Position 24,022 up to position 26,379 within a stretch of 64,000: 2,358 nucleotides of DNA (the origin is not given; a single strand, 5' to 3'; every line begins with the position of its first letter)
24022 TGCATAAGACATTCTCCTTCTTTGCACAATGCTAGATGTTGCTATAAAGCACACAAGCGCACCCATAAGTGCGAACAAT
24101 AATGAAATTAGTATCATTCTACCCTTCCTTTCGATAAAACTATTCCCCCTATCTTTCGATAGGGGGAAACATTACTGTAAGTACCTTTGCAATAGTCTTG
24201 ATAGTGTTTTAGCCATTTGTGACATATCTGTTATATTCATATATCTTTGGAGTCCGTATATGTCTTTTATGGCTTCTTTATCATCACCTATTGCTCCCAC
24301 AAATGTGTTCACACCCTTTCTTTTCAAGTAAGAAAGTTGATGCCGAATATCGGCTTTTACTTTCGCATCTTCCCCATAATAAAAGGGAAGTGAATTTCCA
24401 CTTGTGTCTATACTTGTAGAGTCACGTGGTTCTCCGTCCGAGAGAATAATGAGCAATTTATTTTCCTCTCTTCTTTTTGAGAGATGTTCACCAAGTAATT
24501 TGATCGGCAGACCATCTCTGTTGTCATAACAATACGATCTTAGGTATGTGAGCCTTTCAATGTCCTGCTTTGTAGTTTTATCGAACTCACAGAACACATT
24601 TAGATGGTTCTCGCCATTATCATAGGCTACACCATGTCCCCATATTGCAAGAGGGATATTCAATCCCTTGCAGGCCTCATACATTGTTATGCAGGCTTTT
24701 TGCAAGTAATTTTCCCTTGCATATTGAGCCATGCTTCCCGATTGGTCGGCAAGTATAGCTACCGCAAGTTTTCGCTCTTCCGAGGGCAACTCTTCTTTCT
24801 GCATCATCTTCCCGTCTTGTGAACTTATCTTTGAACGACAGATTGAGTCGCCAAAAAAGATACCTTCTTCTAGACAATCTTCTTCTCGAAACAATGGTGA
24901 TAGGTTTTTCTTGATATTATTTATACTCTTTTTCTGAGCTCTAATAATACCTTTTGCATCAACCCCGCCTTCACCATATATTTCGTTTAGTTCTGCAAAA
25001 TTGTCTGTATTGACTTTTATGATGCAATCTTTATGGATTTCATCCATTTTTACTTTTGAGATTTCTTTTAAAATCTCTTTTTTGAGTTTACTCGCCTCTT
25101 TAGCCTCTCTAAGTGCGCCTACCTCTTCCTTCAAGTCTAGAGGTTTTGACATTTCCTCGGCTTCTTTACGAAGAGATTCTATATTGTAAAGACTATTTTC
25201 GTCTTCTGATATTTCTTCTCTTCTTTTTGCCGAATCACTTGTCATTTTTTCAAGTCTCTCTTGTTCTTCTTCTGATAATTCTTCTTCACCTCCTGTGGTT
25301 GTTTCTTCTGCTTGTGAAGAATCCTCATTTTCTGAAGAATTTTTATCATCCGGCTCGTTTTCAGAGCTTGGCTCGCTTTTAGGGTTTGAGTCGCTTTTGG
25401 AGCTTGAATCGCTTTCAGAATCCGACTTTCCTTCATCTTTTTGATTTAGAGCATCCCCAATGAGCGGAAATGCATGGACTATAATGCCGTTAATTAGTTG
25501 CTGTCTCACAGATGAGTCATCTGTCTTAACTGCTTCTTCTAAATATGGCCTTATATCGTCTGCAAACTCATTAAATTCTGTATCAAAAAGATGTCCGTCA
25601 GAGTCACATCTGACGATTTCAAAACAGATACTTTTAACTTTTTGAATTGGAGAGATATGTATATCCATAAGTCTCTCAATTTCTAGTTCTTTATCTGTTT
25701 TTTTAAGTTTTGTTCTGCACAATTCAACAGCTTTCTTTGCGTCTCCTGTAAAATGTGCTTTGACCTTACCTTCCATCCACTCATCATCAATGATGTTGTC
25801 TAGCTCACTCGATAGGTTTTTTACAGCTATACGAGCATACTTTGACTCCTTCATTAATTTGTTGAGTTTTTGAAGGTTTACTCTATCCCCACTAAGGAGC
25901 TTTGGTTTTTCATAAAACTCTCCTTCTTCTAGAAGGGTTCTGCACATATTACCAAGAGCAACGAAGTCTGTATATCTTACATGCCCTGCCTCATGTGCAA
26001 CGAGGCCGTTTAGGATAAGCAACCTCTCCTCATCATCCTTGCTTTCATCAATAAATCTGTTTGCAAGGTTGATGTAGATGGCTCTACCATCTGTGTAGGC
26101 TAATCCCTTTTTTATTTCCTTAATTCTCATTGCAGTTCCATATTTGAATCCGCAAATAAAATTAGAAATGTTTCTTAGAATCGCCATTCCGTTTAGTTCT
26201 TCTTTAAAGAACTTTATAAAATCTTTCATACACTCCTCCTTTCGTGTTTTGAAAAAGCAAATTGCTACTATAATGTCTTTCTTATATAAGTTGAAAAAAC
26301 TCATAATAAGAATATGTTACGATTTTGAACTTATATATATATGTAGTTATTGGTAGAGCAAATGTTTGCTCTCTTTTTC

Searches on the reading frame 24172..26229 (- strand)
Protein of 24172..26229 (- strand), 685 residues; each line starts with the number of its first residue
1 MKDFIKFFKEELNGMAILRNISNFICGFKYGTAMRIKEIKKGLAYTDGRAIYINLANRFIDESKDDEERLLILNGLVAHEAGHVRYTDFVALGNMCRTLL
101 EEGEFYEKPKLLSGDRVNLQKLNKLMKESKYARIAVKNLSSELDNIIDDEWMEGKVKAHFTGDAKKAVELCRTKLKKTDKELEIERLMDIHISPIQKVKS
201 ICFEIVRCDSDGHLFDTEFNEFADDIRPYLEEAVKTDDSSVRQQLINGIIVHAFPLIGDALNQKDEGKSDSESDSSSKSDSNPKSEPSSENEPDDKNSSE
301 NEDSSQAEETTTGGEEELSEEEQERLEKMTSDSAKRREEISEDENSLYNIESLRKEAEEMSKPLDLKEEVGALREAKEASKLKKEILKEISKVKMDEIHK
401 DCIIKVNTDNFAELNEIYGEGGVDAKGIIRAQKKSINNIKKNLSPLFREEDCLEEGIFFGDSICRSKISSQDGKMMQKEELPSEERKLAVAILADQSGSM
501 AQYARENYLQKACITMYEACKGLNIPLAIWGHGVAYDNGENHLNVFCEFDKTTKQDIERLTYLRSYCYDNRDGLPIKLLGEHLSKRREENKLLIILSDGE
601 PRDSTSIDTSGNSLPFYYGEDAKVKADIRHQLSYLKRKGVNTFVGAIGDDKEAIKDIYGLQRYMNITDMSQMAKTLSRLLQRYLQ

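Call 12: search_protein_families(library=pfam, proteins=[window:24172-26229:-], max_evalue=0.01)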
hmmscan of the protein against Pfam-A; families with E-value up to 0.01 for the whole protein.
window:24172-26229:- (685 aa): 2 families
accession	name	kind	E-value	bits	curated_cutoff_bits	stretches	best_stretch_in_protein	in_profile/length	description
PF11775.14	CobT_C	-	0.00094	19.3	21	0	568-614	114-161/220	Cobalamin biosynthesis protein CobT VWA domain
PF05452.16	Clavanin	-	0.0097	16.5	21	0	58-96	18-56/80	Clavanin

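Call 13: search_protein_families(library=phrogs, proteins=[window:24172-26229:-], max_evalue=0.001)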
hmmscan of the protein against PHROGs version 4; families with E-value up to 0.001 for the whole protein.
window:24172-26229:- (685 aa): 2 families
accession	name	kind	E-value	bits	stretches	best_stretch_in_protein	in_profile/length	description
phrog_17276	-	moron, auxiliary metabolic gene and host takeover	4.9e-07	29.6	1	488-602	399-515/580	aerobic cobaltochelatase CobT subunit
phrog_1576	-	unknown function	2.6e-06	27.4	0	568-605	631-668/729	-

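Call 38: find_related_loci(query=window:24172-26229:-, collection=viral_contigs, flank=6000)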
Query window:24172-26229:- (685 aa) in viral_contigs; peptide patterns used: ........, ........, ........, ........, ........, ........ (x = any residue, [..] = any of these).
2 stretches matched a pattern, but none encodes a relative of the query by tblastn (E <= 1e-3).

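Call 40: find_homologous_proteins(query=window:24172-26229:-, max_evalue=0.00001)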
Query window:24172-26229:- (685 aa): 7 proteins with E <= 0.00001 among 8000 candidates.
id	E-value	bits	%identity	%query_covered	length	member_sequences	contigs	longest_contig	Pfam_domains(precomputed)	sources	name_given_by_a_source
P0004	0.0e+0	1512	100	100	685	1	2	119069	-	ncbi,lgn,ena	-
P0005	6.9e-45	172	26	33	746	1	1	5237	PF11775.14,PF00092.35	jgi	-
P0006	4.0e-44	169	25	94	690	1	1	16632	PF11775.14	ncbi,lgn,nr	ncbi:MAG: nitric oxide reductase activation protein NorD [Hespellia sp.]|nr:nitric oxide reductase a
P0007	7.7e-28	116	29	62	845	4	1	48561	PF11775.14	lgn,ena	-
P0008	7.5e-15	73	24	95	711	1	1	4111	PF11775.14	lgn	-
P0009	6.5e-7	46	25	33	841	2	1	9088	PF00092.35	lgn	-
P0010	9.1e-6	43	28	34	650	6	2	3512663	PF11775.14,PF00092.35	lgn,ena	-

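Call 41: find_encoding_contigs(protein=P0007, flank=10000, max_places=2)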
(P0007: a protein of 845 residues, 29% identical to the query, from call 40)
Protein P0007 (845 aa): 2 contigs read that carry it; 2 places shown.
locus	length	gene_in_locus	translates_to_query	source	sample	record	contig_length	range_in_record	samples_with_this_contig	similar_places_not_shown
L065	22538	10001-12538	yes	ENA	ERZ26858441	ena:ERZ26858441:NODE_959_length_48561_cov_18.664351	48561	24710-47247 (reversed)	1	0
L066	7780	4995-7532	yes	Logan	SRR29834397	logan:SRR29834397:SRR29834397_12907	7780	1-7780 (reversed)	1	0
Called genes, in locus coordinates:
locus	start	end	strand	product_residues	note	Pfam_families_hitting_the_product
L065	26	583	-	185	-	-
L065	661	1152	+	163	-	-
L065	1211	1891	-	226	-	-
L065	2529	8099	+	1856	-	PF01551:Peptidase_M23, PF02368:Big_2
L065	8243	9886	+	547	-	PF07728:AAA_5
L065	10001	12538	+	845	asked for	PF11775:CobT_C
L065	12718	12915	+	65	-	PF19629:DUF6133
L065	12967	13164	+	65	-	PF19629:DUF6133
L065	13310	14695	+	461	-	PF00437:T2SSE, PF00005:ABC_tran (faint)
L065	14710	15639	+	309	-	-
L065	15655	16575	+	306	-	-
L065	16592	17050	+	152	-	PF14208:DUF4320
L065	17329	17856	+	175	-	-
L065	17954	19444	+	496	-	PF19629:DUF6133 (weak)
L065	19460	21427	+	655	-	PF02534:T4SS-DNA_transf, PF10412:TrwB_AAD_bind, PF12696:TraG-D_C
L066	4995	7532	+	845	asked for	PF11775:CobT_C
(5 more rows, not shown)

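Call 42: find_encoding_contigs(protein=P0006, flank=10000, max_places=2)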
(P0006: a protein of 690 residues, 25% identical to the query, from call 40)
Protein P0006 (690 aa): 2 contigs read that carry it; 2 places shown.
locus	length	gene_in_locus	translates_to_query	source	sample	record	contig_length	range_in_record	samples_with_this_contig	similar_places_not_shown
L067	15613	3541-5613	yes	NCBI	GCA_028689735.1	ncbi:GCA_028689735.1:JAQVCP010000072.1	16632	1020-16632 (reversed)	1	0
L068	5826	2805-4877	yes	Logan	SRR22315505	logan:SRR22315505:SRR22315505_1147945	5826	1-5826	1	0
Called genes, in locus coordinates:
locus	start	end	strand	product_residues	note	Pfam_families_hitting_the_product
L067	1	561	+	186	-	?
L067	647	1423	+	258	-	-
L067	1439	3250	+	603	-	PF12774:AAA_6 (faint), PF07728:AAA_5 (weak)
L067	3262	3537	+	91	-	PF12844:HTH_19 (weak), PF01381:HTH_3 (weak)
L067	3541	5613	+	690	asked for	PF11775:CobT_C (faint)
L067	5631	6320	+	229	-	-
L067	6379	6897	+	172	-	-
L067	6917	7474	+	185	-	PF08281:Sigma70_r4_2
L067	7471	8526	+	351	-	PF01555:N6_N4_Mtase (faint)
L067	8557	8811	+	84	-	-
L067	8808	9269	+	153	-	-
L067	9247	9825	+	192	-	-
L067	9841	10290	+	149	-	-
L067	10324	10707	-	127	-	PF00486:Trans_reg_C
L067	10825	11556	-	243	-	PF12730:ABC2_membrane_4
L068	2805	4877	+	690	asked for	PF11775:CobT_C (faint)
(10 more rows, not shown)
